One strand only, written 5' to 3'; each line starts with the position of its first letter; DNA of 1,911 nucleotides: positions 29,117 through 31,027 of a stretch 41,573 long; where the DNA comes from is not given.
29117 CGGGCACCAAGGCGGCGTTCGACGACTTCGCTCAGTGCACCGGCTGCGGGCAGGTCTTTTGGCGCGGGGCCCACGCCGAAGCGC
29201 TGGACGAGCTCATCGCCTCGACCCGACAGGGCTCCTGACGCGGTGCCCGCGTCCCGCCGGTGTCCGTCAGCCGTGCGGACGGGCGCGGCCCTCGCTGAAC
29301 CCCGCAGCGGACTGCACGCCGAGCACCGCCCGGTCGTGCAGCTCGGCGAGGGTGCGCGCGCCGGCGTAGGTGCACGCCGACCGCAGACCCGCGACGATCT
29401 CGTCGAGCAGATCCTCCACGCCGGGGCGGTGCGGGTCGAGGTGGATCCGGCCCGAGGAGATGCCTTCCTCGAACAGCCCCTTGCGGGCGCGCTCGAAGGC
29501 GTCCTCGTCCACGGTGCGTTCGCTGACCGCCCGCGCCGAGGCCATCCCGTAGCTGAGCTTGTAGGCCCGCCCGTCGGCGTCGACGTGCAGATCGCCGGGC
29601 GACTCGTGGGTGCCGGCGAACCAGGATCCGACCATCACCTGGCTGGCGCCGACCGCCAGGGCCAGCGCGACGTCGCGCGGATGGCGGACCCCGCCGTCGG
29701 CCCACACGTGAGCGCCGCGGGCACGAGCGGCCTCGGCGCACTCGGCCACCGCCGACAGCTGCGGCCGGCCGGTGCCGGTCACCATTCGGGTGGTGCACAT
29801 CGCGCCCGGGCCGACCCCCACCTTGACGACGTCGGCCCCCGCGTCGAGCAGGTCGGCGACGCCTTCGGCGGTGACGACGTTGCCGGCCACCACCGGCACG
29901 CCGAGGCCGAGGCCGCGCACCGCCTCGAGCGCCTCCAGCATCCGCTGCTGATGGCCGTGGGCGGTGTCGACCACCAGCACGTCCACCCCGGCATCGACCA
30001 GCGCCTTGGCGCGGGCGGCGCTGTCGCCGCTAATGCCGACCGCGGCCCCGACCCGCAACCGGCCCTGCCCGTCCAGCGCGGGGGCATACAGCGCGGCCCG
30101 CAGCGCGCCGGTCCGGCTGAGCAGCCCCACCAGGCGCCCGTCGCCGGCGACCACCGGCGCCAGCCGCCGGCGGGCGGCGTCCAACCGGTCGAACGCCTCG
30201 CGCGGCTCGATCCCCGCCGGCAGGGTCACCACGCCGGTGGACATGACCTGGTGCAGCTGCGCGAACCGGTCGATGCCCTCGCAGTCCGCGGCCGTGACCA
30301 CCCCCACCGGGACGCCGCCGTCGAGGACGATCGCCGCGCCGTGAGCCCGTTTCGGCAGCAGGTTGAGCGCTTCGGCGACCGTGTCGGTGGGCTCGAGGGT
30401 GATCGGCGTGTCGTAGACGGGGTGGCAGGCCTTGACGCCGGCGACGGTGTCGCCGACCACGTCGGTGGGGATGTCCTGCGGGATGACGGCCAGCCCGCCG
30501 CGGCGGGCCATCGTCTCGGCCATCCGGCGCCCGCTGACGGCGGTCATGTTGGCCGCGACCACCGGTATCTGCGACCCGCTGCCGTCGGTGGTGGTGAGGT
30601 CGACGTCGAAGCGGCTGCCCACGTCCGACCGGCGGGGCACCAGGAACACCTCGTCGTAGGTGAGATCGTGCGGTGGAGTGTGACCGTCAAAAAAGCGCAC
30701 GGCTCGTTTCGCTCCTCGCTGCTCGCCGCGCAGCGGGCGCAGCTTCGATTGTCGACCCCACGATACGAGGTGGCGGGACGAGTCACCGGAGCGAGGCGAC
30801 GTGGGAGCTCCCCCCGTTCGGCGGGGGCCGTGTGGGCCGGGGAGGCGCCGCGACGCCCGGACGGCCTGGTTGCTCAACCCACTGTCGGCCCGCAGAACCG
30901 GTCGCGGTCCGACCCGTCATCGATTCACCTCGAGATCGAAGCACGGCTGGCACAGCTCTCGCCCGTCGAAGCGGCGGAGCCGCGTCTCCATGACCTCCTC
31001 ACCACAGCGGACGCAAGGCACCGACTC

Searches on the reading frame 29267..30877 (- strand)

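Call 25: search_protein_families(library=pfam, proteins=[window:29267-30877:-], max_evalue=0.001)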
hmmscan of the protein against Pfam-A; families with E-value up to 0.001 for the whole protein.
window:29267-30877:- (536 aa): 6 families
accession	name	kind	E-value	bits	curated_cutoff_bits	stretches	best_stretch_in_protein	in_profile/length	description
PF00478.31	IMPDH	-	1e-101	340.9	25.6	1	72-531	2-343/345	IMP dehydrogenase / GMP reductase domain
PF00571.33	CBS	-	7.5e-15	55.4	24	2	210-262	3-55/57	CBS domain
PF03060.21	NMO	-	4.6e-06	26.7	28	1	389-428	194-233/331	Nitronate monooxygenase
PF00977.27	His_biosynth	-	1.3e-05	25.2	23.6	0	374-420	62-105/228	Histidine biosynthesis protein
PF01645.23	Glu_synthase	-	0.00036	20.3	20.4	1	325-418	207-305/369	Conserved region in glutamate synthase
PF01070.24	FMN_dh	-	0.00058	19.4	24.9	1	326-419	218-304/350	FMN-dependent dehydrogenase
